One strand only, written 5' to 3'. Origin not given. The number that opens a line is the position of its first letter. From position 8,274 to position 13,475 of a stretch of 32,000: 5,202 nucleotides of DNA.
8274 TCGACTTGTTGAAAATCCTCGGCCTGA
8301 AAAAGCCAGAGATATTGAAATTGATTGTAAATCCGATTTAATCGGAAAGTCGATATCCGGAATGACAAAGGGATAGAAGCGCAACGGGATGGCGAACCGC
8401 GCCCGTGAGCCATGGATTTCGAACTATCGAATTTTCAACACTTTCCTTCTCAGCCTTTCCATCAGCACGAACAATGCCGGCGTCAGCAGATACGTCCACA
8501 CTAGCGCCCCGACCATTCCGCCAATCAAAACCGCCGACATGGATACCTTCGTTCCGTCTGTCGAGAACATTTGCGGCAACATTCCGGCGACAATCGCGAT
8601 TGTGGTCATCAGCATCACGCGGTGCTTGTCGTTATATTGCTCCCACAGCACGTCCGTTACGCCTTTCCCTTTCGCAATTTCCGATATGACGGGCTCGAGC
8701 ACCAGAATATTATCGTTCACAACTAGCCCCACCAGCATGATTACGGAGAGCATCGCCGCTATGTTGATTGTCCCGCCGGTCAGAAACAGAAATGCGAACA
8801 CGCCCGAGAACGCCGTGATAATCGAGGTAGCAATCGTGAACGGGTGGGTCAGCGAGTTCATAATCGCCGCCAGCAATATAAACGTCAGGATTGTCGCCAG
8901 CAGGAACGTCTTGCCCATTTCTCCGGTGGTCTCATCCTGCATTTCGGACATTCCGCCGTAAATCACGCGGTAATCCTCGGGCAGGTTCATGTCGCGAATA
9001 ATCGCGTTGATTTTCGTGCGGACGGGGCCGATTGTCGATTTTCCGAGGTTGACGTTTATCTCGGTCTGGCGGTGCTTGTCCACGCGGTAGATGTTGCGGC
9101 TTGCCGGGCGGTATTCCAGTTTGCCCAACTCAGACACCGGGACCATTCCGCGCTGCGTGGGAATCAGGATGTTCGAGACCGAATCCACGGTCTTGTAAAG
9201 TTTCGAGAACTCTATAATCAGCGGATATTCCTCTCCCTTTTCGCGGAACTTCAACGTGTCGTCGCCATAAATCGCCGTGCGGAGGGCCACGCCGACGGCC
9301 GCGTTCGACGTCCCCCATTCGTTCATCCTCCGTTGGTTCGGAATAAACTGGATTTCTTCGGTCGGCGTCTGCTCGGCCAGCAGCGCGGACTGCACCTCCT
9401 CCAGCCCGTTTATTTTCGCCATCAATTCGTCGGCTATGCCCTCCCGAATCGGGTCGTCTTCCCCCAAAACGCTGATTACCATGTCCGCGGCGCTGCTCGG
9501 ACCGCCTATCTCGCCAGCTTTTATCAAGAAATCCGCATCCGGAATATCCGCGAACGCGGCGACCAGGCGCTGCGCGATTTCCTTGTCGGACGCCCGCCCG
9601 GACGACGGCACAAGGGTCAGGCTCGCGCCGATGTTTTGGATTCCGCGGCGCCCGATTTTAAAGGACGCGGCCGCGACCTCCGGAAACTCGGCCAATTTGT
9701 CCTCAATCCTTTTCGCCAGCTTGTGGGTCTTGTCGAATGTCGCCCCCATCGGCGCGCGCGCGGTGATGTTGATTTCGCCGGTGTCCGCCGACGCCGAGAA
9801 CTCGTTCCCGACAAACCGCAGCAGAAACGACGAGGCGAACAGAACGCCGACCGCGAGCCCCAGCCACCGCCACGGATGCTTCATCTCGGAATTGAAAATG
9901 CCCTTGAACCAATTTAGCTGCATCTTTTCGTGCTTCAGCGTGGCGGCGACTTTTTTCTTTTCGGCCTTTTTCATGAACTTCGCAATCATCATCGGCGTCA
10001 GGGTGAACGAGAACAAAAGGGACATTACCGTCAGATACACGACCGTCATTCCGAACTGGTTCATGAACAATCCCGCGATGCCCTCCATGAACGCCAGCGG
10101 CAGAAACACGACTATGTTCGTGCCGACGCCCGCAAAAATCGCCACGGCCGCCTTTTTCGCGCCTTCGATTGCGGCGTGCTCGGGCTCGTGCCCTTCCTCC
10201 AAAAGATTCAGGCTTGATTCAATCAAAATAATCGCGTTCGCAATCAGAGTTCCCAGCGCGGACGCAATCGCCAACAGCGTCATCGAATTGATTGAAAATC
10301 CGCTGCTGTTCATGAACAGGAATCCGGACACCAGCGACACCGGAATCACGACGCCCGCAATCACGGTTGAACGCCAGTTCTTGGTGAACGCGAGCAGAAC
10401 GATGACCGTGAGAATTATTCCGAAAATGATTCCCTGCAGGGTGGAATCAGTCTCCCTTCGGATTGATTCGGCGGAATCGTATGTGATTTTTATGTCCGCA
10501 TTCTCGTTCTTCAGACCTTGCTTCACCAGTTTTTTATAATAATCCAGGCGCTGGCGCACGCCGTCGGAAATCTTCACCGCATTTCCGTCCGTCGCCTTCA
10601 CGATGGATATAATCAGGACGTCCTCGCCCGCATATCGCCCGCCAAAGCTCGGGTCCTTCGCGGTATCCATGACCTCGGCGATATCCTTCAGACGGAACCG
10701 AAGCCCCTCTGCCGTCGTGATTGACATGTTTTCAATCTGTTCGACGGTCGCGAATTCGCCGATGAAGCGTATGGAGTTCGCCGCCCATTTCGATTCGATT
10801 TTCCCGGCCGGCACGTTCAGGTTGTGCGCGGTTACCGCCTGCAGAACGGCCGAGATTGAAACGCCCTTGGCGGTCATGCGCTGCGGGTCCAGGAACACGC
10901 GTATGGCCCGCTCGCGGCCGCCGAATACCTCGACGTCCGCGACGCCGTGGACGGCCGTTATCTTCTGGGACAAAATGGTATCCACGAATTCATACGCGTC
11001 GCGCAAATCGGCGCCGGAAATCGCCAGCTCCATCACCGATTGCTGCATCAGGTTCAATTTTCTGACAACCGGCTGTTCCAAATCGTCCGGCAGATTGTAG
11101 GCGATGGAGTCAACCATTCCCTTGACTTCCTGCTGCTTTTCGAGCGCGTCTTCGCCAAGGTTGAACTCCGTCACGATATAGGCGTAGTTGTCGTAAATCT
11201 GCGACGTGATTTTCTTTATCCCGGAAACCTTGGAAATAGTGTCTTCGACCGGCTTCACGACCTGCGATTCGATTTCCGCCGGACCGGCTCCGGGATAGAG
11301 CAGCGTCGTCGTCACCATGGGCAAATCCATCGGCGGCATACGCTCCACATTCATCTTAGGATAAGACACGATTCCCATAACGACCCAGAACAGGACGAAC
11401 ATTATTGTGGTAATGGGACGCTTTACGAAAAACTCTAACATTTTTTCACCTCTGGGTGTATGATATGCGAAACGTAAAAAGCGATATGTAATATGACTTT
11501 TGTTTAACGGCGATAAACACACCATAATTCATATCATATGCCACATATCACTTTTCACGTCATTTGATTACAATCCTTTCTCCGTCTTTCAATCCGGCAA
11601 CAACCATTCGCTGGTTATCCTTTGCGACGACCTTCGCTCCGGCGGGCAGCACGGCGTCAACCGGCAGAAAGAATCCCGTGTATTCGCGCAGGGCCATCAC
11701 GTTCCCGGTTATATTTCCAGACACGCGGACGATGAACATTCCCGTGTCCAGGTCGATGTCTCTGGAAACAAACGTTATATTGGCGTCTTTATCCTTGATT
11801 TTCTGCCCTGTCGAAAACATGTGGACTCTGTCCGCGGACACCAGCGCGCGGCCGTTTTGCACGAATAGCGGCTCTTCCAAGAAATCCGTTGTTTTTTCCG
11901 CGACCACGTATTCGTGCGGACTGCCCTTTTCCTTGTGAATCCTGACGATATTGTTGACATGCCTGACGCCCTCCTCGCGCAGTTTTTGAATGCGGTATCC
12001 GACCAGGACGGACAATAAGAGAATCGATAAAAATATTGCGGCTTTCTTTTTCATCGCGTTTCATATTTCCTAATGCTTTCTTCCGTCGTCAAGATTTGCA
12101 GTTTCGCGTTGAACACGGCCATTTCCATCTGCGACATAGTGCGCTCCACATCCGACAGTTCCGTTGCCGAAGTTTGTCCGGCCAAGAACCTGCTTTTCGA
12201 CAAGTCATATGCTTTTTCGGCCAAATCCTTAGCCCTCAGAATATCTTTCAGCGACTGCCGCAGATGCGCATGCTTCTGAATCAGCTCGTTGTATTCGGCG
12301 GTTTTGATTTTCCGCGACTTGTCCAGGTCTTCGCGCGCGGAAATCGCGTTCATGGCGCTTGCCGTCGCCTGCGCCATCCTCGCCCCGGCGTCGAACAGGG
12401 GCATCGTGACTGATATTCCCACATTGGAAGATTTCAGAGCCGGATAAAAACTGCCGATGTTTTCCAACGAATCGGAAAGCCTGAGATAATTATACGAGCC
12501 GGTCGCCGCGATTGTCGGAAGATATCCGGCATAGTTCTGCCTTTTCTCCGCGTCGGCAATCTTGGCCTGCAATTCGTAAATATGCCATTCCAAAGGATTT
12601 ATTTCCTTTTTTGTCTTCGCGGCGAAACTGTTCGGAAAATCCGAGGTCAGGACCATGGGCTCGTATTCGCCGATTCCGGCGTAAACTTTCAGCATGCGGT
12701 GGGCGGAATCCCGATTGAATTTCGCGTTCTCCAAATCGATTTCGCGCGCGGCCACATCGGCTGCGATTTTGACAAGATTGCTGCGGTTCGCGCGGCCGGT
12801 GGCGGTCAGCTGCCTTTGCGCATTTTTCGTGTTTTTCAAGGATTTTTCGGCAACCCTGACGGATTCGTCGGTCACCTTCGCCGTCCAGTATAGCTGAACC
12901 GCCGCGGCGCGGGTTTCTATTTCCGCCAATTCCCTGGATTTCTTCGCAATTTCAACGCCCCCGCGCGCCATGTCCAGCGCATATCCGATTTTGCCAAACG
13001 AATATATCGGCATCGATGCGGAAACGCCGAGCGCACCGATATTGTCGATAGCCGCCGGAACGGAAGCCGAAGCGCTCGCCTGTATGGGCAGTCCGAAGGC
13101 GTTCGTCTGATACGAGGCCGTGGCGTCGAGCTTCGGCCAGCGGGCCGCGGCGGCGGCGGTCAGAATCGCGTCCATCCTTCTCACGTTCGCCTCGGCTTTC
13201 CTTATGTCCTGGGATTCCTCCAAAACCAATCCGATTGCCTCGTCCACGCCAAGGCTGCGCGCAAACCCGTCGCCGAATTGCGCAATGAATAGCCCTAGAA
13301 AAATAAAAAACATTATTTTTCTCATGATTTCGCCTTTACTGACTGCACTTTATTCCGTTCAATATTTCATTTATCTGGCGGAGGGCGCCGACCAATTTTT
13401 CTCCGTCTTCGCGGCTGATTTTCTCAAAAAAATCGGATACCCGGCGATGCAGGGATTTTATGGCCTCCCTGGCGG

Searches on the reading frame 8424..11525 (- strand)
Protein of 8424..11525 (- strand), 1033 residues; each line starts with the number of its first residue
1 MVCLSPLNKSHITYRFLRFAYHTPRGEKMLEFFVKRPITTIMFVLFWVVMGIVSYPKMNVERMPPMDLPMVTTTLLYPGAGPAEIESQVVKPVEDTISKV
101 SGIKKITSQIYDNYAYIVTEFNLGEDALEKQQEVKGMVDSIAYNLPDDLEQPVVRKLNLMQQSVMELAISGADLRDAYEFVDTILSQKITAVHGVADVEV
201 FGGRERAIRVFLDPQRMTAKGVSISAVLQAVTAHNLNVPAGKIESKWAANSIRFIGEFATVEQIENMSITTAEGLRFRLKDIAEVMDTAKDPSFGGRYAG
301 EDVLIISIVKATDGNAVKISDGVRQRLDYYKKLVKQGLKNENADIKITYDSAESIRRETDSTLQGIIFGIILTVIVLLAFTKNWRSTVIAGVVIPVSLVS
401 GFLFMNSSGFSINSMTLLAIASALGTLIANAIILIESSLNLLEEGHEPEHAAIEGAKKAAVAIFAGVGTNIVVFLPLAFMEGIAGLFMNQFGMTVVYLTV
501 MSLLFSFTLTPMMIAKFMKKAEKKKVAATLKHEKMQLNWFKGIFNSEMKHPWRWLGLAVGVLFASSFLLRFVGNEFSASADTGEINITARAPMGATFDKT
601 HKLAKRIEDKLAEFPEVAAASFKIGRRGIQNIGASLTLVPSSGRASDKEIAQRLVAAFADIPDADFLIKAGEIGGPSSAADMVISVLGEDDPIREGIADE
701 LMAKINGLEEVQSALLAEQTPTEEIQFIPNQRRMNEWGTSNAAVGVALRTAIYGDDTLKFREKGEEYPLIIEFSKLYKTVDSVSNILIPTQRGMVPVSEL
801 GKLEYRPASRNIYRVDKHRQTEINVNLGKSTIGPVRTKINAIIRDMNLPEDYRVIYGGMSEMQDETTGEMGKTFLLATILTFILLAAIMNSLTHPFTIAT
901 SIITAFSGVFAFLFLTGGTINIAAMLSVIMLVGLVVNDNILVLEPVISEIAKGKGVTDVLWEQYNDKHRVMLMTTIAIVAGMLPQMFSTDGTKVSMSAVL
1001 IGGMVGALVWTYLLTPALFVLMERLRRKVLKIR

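Call 11: search_protein_families(library=pfam, proteins=[window:8424-11525:-], max_evalue=0.01)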
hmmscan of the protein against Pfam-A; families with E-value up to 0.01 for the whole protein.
window:8424-11525:- (1033 aa): 2 families
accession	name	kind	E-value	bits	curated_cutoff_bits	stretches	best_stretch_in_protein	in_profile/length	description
PF00873.25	ACR_tran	-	8.7e-186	620.1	28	1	29-1022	1-1020/1021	AcrB/AcrD/AcrF family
PF03176.21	MMPL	-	2.5e-09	37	20.5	2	270-525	52-313/333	MMPL family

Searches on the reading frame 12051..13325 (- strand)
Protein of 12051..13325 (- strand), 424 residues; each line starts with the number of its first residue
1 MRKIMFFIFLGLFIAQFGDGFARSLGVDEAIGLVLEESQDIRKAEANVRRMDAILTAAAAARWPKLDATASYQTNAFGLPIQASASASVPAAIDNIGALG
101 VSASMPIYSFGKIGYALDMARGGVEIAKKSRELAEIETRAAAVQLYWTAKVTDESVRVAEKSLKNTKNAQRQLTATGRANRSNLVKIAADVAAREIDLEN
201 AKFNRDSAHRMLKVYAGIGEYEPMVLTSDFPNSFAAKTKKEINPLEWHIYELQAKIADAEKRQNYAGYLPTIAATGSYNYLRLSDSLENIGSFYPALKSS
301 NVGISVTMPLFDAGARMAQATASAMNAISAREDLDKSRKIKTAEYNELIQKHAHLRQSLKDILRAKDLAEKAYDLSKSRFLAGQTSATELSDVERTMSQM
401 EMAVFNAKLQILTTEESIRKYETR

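Call 11: search_protein_families(library=pfam, proteins=[window:12051-13325:-], max_evalue=0.01)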
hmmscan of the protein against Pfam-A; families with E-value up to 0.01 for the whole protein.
window:12051-13325:- (424 aa): 1 family
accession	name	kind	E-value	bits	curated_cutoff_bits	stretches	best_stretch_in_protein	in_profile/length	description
PF02321.23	OEP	-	1e-37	130.2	22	2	28-210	2-180/187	Outer membrane efflux protein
